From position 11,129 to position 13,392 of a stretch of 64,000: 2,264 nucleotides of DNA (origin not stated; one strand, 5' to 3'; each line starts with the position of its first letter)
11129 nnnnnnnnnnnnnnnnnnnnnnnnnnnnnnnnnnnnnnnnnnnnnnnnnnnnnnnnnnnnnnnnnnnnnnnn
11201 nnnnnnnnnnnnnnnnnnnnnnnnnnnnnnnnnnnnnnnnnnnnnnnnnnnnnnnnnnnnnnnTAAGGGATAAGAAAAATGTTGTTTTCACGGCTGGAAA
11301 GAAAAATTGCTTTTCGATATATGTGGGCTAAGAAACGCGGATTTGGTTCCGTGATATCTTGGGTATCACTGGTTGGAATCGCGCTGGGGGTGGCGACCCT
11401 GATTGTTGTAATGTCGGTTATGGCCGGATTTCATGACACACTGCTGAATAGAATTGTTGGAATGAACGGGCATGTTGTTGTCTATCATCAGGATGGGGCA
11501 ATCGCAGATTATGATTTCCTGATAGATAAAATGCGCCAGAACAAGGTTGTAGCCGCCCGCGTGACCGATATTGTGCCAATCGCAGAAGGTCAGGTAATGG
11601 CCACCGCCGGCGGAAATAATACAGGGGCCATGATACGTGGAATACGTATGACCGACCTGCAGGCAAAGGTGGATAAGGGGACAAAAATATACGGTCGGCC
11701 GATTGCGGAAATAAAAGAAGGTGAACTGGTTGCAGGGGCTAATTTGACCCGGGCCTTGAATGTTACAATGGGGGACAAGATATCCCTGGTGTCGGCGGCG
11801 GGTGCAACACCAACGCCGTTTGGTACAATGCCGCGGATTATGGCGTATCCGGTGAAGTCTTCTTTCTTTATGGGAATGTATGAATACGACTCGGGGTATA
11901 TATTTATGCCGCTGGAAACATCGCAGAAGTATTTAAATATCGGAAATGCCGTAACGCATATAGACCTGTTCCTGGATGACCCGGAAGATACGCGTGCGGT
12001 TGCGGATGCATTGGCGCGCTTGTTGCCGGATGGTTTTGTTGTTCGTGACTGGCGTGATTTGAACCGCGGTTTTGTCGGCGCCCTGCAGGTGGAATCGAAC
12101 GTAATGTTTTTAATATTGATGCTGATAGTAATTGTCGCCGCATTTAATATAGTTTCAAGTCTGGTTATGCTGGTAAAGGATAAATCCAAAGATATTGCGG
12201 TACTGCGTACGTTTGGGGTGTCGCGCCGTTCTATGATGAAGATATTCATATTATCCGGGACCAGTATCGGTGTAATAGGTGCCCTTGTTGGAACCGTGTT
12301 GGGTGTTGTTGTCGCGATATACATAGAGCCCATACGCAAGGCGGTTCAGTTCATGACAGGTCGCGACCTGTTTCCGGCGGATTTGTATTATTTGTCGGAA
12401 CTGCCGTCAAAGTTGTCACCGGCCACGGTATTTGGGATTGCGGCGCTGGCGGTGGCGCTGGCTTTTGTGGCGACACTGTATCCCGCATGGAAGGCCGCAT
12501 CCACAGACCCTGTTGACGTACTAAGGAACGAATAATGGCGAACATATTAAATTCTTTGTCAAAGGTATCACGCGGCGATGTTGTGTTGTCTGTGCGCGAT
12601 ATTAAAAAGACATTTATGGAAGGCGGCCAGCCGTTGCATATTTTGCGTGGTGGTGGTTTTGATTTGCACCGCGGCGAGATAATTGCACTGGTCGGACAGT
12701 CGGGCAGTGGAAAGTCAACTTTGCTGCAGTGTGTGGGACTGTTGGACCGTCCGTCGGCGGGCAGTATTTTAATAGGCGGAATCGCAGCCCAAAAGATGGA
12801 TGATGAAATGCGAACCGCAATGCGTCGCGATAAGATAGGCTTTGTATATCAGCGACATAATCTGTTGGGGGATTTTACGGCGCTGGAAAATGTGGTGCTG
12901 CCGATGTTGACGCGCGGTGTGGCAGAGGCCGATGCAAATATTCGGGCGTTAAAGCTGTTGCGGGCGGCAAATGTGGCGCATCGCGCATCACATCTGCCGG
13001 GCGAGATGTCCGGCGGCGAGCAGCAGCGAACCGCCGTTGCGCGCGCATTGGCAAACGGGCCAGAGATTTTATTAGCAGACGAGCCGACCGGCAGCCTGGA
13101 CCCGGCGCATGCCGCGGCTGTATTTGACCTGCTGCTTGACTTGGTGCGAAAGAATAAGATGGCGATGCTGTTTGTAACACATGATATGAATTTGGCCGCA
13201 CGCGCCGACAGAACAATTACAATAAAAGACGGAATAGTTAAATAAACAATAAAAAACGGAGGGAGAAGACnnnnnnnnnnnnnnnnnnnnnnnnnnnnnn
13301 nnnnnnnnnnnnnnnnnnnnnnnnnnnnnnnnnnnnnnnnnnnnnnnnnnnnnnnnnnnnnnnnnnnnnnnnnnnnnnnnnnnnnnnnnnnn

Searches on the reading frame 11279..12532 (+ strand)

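Call 4: search_protein_families(library=ncbifam, proteins=[window:11279-12532:+], max_evalue=1)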
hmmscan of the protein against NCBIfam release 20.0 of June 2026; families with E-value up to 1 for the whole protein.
window:11279-12532:+ (418 aa): 9 families
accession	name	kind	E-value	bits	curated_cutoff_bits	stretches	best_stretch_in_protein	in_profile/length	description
TIGR02212.1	lolCE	equivalog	9.2e-124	413.5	362.45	1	6-418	2-411/411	lipoprotein-releasing ABC transporter permease subunit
NF008357.0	PRK11146.1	exception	9.8e-66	222.3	439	1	7-416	6-412/414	lipoprotein-releasing ABC transporter permease subunit LolE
NF008076.0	PRK10814.1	exception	3.2e-65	220.7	473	1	10-418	9-399/399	lipoprotein-releasing ABC transporter permease subunit LolC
TIGR02213.1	lolE_release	exception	6.8e-64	216.2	540.35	1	10-416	6-409/411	lipoprotein-releasing ABC transporter permease subunit LolE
NF041854.1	ABC_perm_YbbP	equivalog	2.5e-07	29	999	1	220-417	188-370/806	putative ABC transporter permease subunit YbbP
TIGR03434.1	ADOP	subfamily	6.9e-07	27.7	622.3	2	379-418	764-803/803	ADOP family duplicated permease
NF038347.1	FtsX_Gpos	exception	1.2e-05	24.8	225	1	261-350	156-243/296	permease-like cell division protein FtsX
NF038346.1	FtsX_actino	exception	4.9e-05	22.8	250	1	231-349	138-257/308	permease-like cell division protein FtsX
TIGR00540.1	TPR_hemY_coli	hypoth_equivalog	0.43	9.3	142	1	267-319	32-84/385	heme biosynthesis-associated TPR protein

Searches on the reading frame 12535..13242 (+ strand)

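Call 4: search_protein_families(library=ncbifam, proteins=[window:12535-13242:+], max_evalue=1)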
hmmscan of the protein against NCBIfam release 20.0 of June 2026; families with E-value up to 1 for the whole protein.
window:12535-13242:+ (236 aa): 199 families (the best 25 are shown)
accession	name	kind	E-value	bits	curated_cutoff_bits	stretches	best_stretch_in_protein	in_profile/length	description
TIGR02211.1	LolD_lipo_ex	equivalog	3.6e-72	242.5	307.75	1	17-234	1-218/221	lipoprotein-releasing ABC transporter ATP-binding protein LolD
NF008639.0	PRK11629.1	equivalog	7.7e-65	218.6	360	1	16-234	5-223/234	lipoprotein-releasing ABC transporter ATP-binding protein LolD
NF007879.0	PRK10584.1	equivalog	1.3e-58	198.4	336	1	16-234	5-223/228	putative ABC transporter ATP-binding protein YbbA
NF007826.0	PRK10535.1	equivalog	1.1e-54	185.8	966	1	17-234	4-220/648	macrolide ABC transporter ATP-binding protein/permease MacB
TIGR03608.1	L_ocin_972_ABC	subfamily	5.5e-51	173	254.85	1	22-230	3-206/206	putative bacteriocin export ABC transporter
TIGR02673.1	FtsE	equivalog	1.3e-50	172.1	264.85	1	21-233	5-213/214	cell division ATP-binding protein FtsE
TIGR02982.1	heterocyst_DevA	subfamily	2.5e-49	167.8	295.8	1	17-235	1-219/220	ABC exporter ATP-binding subunit, DevA family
NF038007.1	ABC_ATP_DarD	equivalog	5.9e-48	163.2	375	1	19-233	3-216/218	darobactin export ABC transporter ATP-binding protein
NF007027.0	PRK09493.1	equivalog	1e-45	156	379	1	34-233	14-212/240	glutamine ABC transporter ATP-binding protein GlnQ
TIGR03005.1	ectoine_ehuA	equivalog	1.5e-45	155.4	345.4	1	32-233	11-223/252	ectoine/hydroxyectoine ABC transporter ATP-binding protein EhuA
TIGR02315.1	ABC_phnC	equivalog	4.2e-45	154.1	266.1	1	18-235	2-224/243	phosphonate ABC transporter ATP-binding protein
NF008428.0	PRK11264.1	equivalog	1.4e-44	152.2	406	1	18-234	4-221/250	L-cystine ABC transporter ATP-binding protein TcyN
TIGR02314.1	ABC_MetN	equivalog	1.7e-44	152.2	499.7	1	19-230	3-213/343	methionine ABC transporter ATP-binding protein MetN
TIGR01186.1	proV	subfamily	3.3e-44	151.5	326.6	1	42-234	14-207/363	betaine/proline/choline family ABC transporter ATP-binding protein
TIGR03415.1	ABC_choXWV_ATP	equivalog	1.4e-37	129.6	483.75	1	41-232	44-239/382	choline ABC transporter ATP-binding protein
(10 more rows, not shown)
